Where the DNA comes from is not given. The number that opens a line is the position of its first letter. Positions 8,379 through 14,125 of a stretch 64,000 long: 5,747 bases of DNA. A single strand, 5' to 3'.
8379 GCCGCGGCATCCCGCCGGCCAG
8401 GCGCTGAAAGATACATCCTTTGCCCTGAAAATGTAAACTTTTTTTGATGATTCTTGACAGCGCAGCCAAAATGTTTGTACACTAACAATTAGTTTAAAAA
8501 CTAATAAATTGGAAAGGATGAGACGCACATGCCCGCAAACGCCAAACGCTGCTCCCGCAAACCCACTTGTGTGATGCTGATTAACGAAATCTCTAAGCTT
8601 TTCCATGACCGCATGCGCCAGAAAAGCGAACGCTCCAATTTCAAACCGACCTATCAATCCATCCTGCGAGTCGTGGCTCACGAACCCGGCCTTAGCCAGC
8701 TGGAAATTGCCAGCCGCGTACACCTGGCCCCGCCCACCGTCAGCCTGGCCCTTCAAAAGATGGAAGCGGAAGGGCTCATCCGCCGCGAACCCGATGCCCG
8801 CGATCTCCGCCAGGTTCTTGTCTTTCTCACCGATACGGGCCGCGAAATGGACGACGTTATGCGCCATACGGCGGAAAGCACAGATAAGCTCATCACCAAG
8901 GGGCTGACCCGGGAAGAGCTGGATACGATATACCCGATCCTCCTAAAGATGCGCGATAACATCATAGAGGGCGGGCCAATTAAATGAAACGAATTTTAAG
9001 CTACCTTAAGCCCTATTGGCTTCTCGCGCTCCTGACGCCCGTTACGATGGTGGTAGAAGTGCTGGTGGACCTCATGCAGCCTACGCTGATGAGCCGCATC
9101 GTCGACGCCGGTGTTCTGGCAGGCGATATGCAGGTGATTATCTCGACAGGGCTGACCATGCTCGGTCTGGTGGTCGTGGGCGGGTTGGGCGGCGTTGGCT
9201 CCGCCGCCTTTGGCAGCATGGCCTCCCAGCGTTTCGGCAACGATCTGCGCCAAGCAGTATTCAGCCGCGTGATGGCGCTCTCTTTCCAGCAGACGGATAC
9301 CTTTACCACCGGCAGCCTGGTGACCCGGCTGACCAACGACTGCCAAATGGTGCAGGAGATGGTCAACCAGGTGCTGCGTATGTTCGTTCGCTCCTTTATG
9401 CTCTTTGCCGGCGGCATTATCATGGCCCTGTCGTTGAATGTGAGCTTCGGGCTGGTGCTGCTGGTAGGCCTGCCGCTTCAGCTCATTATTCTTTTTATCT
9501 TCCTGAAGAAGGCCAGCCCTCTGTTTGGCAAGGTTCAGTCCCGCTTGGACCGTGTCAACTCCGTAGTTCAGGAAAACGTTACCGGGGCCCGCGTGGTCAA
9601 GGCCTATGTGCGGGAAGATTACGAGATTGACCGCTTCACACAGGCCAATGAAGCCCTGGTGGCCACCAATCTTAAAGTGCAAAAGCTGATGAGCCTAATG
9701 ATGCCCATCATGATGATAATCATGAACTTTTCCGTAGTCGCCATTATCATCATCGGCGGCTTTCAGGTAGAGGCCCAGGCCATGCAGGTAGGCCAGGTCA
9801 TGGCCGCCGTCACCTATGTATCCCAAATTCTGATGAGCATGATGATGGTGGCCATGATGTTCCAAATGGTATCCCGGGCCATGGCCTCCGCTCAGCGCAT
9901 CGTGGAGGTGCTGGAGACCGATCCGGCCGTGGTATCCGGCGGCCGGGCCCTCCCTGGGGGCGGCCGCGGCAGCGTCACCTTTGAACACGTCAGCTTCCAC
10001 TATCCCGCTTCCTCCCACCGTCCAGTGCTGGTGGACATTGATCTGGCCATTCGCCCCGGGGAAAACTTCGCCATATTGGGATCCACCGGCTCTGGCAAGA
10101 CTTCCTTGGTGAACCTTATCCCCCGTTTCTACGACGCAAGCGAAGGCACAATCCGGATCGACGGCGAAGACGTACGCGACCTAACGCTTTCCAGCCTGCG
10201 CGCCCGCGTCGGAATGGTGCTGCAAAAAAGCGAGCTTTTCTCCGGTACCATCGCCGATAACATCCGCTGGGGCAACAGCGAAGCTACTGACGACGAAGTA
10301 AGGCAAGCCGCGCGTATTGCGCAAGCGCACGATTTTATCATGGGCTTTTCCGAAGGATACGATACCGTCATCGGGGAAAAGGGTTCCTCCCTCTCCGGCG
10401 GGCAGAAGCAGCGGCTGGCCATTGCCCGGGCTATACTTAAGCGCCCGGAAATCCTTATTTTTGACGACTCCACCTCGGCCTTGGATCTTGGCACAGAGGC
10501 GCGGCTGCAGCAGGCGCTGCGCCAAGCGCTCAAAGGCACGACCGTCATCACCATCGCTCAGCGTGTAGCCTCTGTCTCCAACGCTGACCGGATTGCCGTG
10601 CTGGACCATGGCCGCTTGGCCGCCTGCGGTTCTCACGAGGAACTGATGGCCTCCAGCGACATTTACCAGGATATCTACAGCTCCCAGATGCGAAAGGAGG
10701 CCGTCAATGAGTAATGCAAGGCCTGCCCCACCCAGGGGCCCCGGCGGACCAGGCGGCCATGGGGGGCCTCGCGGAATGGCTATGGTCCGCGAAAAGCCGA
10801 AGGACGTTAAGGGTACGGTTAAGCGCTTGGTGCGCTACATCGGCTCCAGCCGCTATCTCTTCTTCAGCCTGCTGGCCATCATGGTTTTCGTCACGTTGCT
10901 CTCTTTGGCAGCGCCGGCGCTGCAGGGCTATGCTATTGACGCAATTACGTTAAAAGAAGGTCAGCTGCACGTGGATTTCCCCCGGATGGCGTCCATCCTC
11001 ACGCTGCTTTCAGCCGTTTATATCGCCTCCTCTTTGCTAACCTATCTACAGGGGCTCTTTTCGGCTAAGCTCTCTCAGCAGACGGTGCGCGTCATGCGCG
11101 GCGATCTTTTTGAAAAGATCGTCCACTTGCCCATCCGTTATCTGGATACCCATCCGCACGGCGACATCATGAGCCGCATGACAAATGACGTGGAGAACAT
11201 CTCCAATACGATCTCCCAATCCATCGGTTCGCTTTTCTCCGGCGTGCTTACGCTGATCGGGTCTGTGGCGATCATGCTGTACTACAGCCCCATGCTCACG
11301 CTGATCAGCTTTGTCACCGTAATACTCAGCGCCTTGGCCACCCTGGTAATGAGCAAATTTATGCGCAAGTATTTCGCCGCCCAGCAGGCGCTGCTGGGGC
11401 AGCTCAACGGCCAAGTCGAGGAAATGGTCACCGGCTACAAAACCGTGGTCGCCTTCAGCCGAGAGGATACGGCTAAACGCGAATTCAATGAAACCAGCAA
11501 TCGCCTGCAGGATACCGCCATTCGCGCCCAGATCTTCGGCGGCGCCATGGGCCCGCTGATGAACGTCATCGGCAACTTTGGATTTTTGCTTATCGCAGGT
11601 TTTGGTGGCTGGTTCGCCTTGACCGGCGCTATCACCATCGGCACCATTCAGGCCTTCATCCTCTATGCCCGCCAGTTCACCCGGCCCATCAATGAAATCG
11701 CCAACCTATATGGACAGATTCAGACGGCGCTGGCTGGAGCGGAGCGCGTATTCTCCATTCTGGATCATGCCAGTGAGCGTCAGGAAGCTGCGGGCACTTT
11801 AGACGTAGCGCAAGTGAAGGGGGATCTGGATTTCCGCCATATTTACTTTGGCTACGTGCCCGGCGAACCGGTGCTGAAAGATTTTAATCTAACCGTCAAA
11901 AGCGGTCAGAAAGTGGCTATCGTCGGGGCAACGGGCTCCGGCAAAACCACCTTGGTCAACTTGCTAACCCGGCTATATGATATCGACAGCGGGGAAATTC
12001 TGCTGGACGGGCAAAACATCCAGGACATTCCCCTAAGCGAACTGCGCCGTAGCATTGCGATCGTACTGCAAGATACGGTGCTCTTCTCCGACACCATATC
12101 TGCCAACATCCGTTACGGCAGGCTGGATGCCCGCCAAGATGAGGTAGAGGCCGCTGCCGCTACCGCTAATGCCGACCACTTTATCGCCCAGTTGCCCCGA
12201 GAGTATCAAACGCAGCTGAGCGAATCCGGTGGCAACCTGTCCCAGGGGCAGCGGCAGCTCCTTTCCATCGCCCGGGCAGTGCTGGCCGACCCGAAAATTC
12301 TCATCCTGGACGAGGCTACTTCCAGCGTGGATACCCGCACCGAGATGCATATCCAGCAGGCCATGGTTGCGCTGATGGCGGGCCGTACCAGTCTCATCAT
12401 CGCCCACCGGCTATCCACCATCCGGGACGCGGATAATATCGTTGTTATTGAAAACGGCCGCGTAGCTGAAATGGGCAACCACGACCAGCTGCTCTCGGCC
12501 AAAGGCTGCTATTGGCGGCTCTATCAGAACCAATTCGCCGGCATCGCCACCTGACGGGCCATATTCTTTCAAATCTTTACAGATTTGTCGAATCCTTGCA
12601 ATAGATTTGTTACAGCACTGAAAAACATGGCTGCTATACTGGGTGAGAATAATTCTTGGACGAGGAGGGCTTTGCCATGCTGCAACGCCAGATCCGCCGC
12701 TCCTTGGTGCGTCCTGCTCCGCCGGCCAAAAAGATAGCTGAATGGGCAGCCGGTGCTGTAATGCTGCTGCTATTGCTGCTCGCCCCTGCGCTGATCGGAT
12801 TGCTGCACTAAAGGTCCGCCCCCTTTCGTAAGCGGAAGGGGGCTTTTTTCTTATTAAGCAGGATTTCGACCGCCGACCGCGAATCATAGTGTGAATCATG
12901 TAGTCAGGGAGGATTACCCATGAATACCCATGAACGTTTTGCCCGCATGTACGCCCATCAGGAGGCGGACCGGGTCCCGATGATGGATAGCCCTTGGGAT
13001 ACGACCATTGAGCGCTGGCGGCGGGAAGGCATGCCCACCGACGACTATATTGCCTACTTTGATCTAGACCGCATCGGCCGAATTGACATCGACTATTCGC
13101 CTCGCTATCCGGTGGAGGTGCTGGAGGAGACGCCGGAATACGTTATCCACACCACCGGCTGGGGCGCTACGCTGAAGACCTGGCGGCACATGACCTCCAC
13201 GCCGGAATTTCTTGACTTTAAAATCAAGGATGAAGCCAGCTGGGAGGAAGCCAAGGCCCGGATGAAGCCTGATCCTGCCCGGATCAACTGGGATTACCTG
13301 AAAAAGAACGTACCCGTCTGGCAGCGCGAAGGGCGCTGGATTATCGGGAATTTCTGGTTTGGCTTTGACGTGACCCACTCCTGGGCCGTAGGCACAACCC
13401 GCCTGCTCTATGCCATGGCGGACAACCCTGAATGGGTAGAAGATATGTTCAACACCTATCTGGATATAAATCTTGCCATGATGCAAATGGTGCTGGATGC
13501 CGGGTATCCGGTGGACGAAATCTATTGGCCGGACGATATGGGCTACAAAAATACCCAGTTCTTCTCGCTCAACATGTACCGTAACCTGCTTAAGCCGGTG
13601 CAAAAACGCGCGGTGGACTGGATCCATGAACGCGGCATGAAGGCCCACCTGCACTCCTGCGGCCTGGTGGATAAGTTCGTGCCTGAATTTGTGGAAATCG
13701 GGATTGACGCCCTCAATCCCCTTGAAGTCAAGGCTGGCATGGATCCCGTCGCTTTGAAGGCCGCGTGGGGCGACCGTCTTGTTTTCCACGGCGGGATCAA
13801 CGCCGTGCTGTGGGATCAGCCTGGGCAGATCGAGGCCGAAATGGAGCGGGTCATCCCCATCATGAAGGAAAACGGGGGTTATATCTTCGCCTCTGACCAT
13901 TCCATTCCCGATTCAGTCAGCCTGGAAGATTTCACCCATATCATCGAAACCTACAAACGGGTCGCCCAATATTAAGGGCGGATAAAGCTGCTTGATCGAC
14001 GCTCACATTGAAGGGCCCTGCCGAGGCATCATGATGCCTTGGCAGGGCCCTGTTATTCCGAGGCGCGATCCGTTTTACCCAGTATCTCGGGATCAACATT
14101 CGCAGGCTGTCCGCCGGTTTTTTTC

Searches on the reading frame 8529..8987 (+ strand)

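Call 49: search_protein_families(library=pfam, proteins=[window:8529-8987:+], max_evalue=0.001)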
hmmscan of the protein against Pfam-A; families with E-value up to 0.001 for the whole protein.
window:8529-8987:+ (152 aa): 9 families
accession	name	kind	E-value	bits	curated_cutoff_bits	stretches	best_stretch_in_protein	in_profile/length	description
PF01047.28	MarR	-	2.7e-12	46.8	24.6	1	44-96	7-59/59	MarR family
PF12802.13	MarR_2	-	3.7e-11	43.5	27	1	40-95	5-61/61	MarR family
PF13412.12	HTH_24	-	3.1e-10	39.9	21.9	1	44-85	7-48/48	Winged helix-turn-helix DNA-binding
PF13463.12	HTH_27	-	2.9e-06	27.9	22.2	1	45-104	8-68/68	Winged helix DNA-binding domain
PF13545.12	HTH_Crp_2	-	3.3e-06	27.4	27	1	54-86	22-55/70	Crp-like helix-turn-helix domain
PF09339.16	HTH_IclR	-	4.6e-06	26.7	22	1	45-88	8-52/52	IclR helix-turn-helix domain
PF22381.2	Staph_reg_Sar_Rot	-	4.1e-05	24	27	1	45-107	19-81/85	Transcriptional regulator SarA/Rot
PF17782.7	DprA_WH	-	0.00018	21.9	22.9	0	43-89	15-60/61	DprA winged helix domain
PF12840.13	HTH_20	-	0.00059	20.2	27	1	40-86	4-50/51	Helix-turn-helix domain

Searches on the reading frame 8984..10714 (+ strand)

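Call 49: search_protein_families(library=pfam, proteins=[window:8984-10714:+], max_evalue=0.001)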
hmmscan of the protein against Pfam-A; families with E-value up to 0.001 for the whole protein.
window:8984-10714:+ (576 aa): 3 families
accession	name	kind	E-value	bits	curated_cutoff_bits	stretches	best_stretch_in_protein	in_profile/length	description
PF00664.28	ABC_membrane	-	1.6e-50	172.8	28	1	20-286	6-274/274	ABC transporter transmembrane region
PF00005.33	ABC_tran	-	2.8e-32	112.6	25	1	351-498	3-137/137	ABC transporter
PF02463.25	SMC_N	-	4.5e-07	30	40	1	378-538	99-209/220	RecF/RecN/SMC N terminal domain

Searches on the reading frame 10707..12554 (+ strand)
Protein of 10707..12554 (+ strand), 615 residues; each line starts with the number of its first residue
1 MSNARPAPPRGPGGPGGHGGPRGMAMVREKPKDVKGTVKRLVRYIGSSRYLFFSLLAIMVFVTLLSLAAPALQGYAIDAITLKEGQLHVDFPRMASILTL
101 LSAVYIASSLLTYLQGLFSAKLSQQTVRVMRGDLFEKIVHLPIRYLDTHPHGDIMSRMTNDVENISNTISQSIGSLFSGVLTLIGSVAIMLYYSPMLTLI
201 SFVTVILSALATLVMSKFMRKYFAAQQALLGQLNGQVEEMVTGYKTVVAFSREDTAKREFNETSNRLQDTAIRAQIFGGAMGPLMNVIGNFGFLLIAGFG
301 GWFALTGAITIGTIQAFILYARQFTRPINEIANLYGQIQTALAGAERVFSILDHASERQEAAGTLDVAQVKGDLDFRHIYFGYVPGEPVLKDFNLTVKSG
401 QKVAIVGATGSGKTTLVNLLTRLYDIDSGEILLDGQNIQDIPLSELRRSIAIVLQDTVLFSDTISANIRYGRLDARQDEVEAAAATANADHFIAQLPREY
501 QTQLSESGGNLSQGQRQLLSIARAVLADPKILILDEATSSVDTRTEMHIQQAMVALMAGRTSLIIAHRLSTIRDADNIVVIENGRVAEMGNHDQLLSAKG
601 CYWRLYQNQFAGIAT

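Call 49: search_protein_families(library=pfam, proteins=[window:10707-12554:+], max_evalue=0.001)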
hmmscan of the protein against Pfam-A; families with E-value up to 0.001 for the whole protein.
window:10707-12554:+ (615 aa): 8 families
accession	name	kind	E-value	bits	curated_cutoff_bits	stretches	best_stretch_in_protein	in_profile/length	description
PF00664.28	ABC_membrane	-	3.2e-55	188.2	28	1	58-327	7-273/274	ABC transporter transmembrane region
PF00005.33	ABC_tran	-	1.1e-33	117.2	25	1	390-539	1-137/137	ABC transporter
PF13401.12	AAA_22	-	2.2e-06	28.5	27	1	403-537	8-93/130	AAA domain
PF06472.20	ABC_membrane_2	-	1.9e-05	24.7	24.4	1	50-236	15-199/269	ABC transporter transmembrane region 2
PF13304.12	AAA_21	-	0.00038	21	27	0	404-432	3-26/304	AAA domain, putative AbiEii toxin, Type IV TA system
PF02463.25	SMC_N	-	0.00051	20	40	0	417-582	97-212/220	RecF/RecN/SMC N terminal domain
PF13191.12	AAA_16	-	0.00054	20.9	32.6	0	398-538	20-142/167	AAA ATPase domain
PF00270.35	DEAD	-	0.00059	20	26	0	397-553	11-142/167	DEAD/DEAH box helicase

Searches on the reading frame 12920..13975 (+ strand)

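Call 64: search_protein_families(library=ncbifam, proteins=[window:12920-13975:+], max_evalue=1e-10)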
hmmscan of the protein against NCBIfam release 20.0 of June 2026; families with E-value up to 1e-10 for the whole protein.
window:12920-13975:+ (351 aa): 1 family
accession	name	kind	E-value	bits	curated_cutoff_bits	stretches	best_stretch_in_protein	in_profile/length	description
TIGR01463.1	mtaA_cmuA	subfamily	4.1e-11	42.7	235.4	1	157-347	155-337/340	MtaA/CmuA family methyltransferase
